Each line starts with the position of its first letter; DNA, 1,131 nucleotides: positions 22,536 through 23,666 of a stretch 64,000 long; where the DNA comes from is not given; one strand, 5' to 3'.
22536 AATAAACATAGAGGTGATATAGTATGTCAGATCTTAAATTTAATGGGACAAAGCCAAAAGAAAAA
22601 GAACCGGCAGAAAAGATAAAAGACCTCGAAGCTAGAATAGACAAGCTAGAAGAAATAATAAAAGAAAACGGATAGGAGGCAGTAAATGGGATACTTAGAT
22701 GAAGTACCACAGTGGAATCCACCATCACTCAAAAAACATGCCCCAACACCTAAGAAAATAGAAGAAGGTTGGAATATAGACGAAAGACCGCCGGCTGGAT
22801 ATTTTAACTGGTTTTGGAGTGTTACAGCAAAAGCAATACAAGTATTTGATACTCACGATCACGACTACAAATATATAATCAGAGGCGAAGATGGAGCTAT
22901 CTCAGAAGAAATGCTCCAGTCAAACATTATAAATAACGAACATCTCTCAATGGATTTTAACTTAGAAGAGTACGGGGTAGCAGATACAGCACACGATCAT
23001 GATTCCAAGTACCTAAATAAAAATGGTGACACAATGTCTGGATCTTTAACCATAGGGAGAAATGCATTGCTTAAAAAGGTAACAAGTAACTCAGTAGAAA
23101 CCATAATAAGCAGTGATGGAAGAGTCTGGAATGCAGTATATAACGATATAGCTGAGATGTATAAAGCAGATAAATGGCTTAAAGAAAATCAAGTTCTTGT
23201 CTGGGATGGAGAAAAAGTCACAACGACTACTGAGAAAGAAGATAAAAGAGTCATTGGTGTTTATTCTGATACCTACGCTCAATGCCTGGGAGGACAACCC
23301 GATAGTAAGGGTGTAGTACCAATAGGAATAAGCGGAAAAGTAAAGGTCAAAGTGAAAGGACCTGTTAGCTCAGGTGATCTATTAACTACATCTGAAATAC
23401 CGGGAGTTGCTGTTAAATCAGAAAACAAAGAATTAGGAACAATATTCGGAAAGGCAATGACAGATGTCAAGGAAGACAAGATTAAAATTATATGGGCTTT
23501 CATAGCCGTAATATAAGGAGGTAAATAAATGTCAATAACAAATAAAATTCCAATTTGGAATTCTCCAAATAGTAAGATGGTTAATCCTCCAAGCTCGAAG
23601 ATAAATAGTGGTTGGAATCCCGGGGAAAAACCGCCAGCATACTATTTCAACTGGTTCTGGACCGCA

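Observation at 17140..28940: Mosaic multi-fiber locus: four fibers share an N-terminal PPxG(Y/H)FNWFW adaptor motif and swap C-terminal modules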

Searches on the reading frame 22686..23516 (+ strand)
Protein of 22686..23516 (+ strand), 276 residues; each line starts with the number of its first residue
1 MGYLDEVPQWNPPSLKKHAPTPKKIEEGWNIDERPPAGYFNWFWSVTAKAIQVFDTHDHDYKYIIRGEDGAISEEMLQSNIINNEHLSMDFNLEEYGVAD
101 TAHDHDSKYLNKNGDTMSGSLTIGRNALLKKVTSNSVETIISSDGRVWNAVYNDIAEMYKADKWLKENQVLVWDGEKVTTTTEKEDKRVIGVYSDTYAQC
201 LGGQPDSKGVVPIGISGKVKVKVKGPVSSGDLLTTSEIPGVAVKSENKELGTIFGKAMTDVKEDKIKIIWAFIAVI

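Call 5: search_protein_families(library=pfam, proteins=[window:22686-23516:+], max_evalue=0.1)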
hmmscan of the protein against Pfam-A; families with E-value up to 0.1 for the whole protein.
window:22686-23516:+ (276 aa): 1 family
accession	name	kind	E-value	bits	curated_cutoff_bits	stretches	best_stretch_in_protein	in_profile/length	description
PF11962.13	Peptidase_G2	-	0.00087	19.2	25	0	212-249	169-204/228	Peptidase_G2, IMC autoproteolytic cleavage domain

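Call 6: search_protein_families(library=phrogs, proteins=[window:22686-23516:+], max_evalue=0.01)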
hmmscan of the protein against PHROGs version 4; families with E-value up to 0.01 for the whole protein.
window:22686-23516:+ (276 aa): 8 families
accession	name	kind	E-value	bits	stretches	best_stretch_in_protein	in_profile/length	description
phrog_7389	-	tail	1.5e-07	31.4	1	6-56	10-57/732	tail fiber protein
phrog_2126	-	tail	1.6e-07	32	1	1-55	3-55/459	tail fiber protein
phrog_18742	-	unknown function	9e-05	22.3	1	2-65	4-67/549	-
phrog_13229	-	tail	0.00067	19.5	1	88-142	340-394/544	tail fiber protein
phrog_6427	-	unknown function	0.0015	18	1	143-264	541-660/675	-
phrog_673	-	head and packaging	0.0023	18.9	1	165-268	30-126/260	head scaffolding protein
phrog_2282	-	tail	0.0033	17.5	1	17-52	20-54/547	tail fiber protein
phrog_21722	-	tail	0.005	16.5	1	97-166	203-269/576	long tail fiber protein distal subunit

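Call 18: find_homologous_proteins(query=window:22686-23516:+, max_evalue=0.001)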
Query window:22686-23516:+ (276 aa): 3 proteins with E <= 0.001 among 547 candidates.
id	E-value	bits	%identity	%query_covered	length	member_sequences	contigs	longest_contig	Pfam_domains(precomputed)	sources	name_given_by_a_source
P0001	9.7e-117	408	64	100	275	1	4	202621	-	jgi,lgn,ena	jgi:hypothetical protein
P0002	1.0e-71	260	46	99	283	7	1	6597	-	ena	-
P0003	4.4e-29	120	45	54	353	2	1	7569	-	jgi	-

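Call 20: search_protein_families(library=pfam, proteins=[P0003, P0002], max_evalue=0.01)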
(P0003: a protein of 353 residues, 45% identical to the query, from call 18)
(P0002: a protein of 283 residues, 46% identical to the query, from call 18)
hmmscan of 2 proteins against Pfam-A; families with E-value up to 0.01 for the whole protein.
P0003 (353 aa): 0 families

P0002 (283 aa): 1 family
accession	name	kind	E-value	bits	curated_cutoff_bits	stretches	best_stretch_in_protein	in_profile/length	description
PF11962.13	Peptidase_G2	-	0.0054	16.6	25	0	144-207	36-98/228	Peptidase_G2, IMC autoproteolytic cleavage domain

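Call 46: search_protein_families(library=pfam, alignment_id=A8, max_evalue=0.01)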
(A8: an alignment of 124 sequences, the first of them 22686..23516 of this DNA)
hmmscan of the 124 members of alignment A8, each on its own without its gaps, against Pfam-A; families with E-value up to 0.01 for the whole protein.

A. member 1, window:22686-23516:+ (276 aa): 1 family
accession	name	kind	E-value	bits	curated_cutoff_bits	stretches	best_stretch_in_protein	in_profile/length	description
PF11962.13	Peptidase_G2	-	0.00087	19.2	25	0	212-249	169-204/228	Peptidase_G2, IMC autoproteolytic cleavage domain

B. families by the number of members that match (of 124 scanned): 11 families
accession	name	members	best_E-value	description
PF11962.13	Peptidase_G2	35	1.6e-08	Peptidase_G2, IMC autoproteolytic cleavage domain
PF23982.2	XM1_gp53_minor_capsid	2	0.00025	XM1 gp53 minor capsid protein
PF00238.24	Ribosomal_L14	1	2.5e-11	Ribosomal protein L14p/L23e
PF13385.13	Laminin_G_3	1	2.9e-11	Concanavalin A-like lectin/glucanases superfamily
PF12789.12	PTR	1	0.0011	Phage tail repeat like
PF16346.12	GH32_BT1760-like_C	1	0.0025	GH32, BT1760-like, C-terminal domain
PF00595.29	PDZ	1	0.0037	PDZ domain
PF01723.21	Chorion_1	1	0.0047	Chorion protein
PF22758.2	Phage_cement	1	0.007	Structural cement protein (E217 gp24/Pam3 gp6)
PF04085.20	MreC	1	0.0071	Rod shape-determining protein MreC, barrel core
PF13481.12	AAA_25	1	0.009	AAA domain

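Call 47: search_solved_structures(query=A8, max_evalue=1, show_alignments=3)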
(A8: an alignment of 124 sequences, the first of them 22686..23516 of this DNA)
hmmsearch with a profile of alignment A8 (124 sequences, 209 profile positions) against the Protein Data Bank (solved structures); distinct sequences matched with E-value up to 1: 4.
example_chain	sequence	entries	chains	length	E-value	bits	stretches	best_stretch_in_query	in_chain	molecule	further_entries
6qz9_A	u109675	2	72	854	4.4e-05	26.6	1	37-134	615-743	Pre-neck appendage protein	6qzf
3gqh_A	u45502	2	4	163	0.00052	23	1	82-134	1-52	Preneck appendage protein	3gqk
3suc_A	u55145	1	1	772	0.00078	22.5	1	37-134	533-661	Preneck appendage protein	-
28nb_A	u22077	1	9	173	0.0085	19.1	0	77-130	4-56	chaperon domain D4 for tailspike protein Dpo31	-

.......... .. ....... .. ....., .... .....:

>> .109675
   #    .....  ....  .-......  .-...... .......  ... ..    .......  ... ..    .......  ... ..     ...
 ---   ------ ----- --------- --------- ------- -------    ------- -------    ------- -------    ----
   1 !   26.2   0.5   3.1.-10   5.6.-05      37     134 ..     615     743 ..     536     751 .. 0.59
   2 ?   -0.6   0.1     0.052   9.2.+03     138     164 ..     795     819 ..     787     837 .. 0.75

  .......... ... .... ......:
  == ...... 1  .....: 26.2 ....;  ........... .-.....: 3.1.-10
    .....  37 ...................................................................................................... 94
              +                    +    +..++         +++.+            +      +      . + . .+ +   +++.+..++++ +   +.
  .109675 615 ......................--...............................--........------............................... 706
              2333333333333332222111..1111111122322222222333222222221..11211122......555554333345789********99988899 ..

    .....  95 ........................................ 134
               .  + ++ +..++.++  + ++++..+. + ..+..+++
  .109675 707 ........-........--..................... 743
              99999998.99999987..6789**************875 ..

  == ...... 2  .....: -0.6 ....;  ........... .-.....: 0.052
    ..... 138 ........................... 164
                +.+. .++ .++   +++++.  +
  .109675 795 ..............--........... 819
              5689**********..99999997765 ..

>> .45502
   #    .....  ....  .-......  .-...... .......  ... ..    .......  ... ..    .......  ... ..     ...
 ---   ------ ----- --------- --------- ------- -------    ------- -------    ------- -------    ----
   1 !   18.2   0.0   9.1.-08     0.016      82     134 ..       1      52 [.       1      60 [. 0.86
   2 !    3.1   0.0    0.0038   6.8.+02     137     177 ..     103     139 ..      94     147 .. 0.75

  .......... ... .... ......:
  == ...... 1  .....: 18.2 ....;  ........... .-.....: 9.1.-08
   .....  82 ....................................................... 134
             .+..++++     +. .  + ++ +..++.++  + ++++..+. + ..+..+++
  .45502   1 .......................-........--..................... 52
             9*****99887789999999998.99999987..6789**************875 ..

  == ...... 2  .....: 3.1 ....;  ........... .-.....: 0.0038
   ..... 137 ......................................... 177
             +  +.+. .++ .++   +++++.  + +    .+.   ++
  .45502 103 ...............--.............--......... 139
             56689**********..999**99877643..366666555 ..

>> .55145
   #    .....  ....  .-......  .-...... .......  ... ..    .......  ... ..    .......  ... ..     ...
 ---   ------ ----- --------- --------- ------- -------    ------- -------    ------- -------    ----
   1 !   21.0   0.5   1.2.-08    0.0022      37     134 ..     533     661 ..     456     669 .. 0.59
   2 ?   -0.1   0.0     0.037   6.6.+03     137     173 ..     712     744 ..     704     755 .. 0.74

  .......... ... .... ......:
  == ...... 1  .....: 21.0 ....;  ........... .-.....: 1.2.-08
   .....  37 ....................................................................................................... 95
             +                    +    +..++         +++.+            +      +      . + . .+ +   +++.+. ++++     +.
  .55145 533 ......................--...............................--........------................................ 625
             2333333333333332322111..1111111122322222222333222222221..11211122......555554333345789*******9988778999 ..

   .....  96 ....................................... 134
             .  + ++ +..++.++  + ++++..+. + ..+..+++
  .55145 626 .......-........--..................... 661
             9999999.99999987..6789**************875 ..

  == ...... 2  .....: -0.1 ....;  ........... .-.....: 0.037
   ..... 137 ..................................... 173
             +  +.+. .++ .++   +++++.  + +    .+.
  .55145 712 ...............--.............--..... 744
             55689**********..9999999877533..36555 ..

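Call 50: predict_structure(alignment_id=A8)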
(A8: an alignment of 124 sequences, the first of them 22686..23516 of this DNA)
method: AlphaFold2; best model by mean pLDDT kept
length: 276 residues; sequences in the alignment: 124
mean_pLDDT: 76.2   pTM: 0.54
mean pLDDT of the five models: 76.2, 74.8, 73.8, 73.6, 73.0
residues with pLDDT >= 90: 112; 70-90: 38; 50-70: 96; < 50: 30
segments of 3 or more residues with pLDDT < 50: 1-4, 57-66, 96-108
pLDDT, mean of each block of 10 residues (from residue 1): 55 61 81 59 65 55 51 65 52 50 47 64 65 69 68 90 96 98 98 93 85 96 98 98 97 97 97 88
secondary structure, 60 per line:
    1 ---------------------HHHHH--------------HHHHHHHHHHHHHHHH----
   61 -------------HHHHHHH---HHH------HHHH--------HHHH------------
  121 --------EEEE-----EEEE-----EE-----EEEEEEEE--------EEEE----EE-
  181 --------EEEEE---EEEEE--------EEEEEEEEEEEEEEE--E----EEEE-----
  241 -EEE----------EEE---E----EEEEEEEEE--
elements in order: H22-26 H41-56 H74-80 H93-96 H105-108 E129-132 E138-141 E154-161 E170-173 E189-193 E197-201 E210-224 E232-235 E242-244 E255-257 E266-274

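Call 54: fold_search(model_id=the predicted structure, library=pdb)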
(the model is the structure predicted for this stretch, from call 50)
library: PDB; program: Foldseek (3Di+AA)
matches with E <= 10: 195; with E <= 0.001: 7
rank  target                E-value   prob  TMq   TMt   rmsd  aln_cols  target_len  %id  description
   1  3suc                  4.6e-05  1.00  0.36  0.14   7.1       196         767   12  Crystal structure of the pre-mature bacteriophage phi29 gene product 12 (released 2011-08-03)
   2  8pkh_EI               1.0e-04  1.00  0.28  0.45  10.0       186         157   17  Borrelia bacteriophage BB1 procapsid, fivefold-symmetrized outer shell (released 2023-07-12)
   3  8pkh_DU               1.8e-04  1.00  0.29  0.47  10.0       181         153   15  Borrelia bacteriophage BB1 procapsid, fivefold-symmetrized outer shell (released 2023-07-12)
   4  8pkh_FJ               6.6e-04  1.00  0.31  0.48   9.2       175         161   14  Borrelia bacteriophage BB1 procapsid, fivefold-symmetrized outer shell (released 2023-07-12)
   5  3gqh_A                7.4e-04  1.00  0.34  0.55   5.0       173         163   14  Crystal Structure of the Bacteriophage phi29 gene product 12 C-terminal fragment (released 2009-05-26)
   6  8pkh_DY               7.4e-04  1.00  0.28  0.47  10.1       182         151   16  Borrelia bacteriophage BB1 procapsid, fivefold-symmetrized outer shell (released 2023-07-12)
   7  8pkh_EC               8.3e-04  1.00  0.29  0.47  10.2       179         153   15  Borrelia bacteriophage BB1 procapsid, fivefold-symmetrized outer shell (released 2023-07-12)
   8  8pkh_DM               1.6e-03  0.99  0.27  0.44  10.8       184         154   19  Borrelia bacteriophage BB1 procapsid, fivefold-symmetrized outer shell (released 2023-07-12)
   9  6qyy_A                1.7e-03  1.00  0.28  0.58   5.7       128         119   17  The crystal structure of head fiber gp8.5 N base in bacteriophage phi29 (released 2019-06-12)
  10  8qsy_MJ               1.8e-03  1.00  0.34  0.68   5.3       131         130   14  Portal capsid interface of full Haloferax tailed virus 1. (released 2024-10-23)
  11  8pkh_FP               1.8e-03  1.00  0.29  0.48  10.0       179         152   14  Borrelia bacteriophage BB1 procapsid, fivefold-symmetrized outer shell (released 2023-07-12)
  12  6qyy_B                1.9e-03  1.00  0.28  0.58   5.7       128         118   17  The crystal structure of head fiber gp8.5 N base in bacteriophage phi29 (released 2019-06-12)
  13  8pkh_FU               2.1e-03  0.99  0.27  0.44  10.9       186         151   14  Borrelia bacteriophage BB1 procapsid, fivefold-symmetrized outer shell (released 2023-07-12)
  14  8pkh_DF               2.5e-03  0.99  0.28  0.45  10.8       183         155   17  Borrelia bacteriophage BB1 procapsid, fivefold-symmetrized outer shell (released 2023-07-12)
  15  8pkh_FX               2.6e-03  0.99  0.26  0.43  10.7       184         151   13  Borrelia bacteriophage BB1 procapsid, fivefold-symmetrized outer shell (released 2023-07-12)
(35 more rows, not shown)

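Call 99: search_protein_families(library=ncbifam, proteins=[window:22686-23516:+], max_evalue=0.01)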
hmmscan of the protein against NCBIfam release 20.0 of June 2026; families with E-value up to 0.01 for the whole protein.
window:22686-23516:+ (276 aa): 0 families

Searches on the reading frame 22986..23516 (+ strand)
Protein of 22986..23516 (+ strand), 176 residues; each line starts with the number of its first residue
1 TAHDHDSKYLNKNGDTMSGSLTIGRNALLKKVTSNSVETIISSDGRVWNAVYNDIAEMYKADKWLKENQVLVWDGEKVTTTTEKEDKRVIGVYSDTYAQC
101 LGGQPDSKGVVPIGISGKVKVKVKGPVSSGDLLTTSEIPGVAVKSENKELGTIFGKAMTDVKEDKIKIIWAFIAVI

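Call 16: search_solved_structures(query=A2, max_evalue=10, show_alignments=3)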
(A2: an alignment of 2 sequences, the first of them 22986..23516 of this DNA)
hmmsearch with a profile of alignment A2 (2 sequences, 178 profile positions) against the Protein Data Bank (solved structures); distinct sequences matched with E-value up to 10: 4.
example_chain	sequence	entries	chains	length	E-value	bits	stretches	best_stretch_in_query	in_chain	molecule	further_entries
8r5o_Q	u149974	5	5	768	0.56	13.2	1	108-163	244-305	PAP11 | PAP11, MurE-like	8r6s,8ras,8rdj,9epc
8qma_O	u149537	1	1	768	0.56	13.2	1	108-163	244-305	PAP11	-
6goc_A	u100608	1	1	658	0.59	13.2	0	39-66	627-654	DUF3826 domain-containing protein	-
6c4v_A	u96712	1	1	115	1.8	11.6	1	116-148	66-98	Polyketide synthase Pks13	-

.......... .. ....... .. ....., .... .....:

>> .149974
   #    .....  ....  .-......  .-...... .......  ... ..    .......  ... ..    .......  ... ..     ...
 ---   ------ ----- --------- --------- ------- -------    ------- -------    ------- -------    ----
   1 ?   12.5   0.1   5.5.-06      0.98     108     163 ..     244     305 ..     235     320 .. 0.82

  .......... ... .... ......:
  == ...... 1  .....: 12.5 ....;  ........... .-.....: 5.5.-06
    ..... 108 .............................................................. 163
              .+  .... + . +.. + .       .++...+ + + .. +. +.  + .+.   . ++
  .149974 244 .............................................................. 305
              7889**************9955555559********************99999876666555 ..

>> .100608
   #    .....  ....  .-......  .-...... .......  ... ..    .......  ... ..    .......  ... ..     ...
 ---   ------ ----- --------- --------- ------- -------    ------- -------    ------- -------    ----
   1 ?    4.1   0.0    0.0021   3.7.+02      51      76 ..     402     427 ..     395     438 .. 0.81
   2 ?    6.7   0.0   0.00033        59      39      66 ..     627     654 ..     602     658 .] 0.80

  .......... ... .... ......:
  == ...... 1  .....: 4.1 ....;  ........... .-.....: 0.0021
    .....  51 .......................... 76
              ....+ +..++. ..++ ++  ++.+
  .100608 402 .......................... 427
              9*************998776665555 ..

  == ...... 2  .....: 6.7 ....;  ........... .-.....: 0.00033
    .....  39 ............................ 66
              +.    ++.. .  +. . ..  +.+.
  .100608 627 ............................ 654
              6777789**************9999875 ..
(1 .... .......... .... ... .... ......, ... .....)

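Call 43: find_homologous_proteins(query=A6, max_evalue=0.001)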
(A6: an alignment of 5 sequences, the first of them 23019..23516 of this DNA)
Query A6 (5 sequences) (165 aa, profile of the alignment): 852 proteins with E <= 0.001 among 4961 candidates; the best 120 are listed.
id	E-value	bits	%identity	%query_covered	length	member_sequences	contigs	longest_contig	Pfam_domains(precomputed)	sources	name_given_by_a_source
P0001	1.6e-78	280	70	100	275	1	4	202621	-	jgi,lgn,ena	jgi:hypothetical protein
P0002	1.7e-75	270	55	97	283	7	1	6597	-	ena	-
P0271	6.5e-45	171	42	97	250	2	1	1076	-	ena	-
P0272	6.6e-44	167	43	82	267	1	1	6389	-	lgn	-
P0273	1.4e-43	166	44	78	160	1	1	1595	PF11962.14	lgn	-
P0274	6.1e-40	155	38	98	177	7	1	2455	-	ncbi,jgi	jgi:hypothetical protein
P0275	6.8e-40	154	40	89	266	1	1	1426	-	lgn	-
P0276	2.5e-38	149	38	100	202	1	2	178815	-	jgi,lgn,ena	-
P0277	7.0e-36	141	41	78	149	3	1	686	PF11962.14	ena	-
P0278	5.4e-35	138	36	87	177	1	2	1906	-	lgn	-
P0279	1.6e-34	137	35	78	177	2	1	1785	-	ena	-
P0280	3.4e-34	136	50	59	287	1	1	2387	-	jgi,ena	-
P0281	1.0e-33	134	39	84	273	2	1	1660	-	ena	-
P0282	1.1e-32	131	47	67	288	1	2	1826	-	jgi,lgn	jgi:hypothetical protein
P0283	1.1e-31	128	41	90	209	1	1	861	-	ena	-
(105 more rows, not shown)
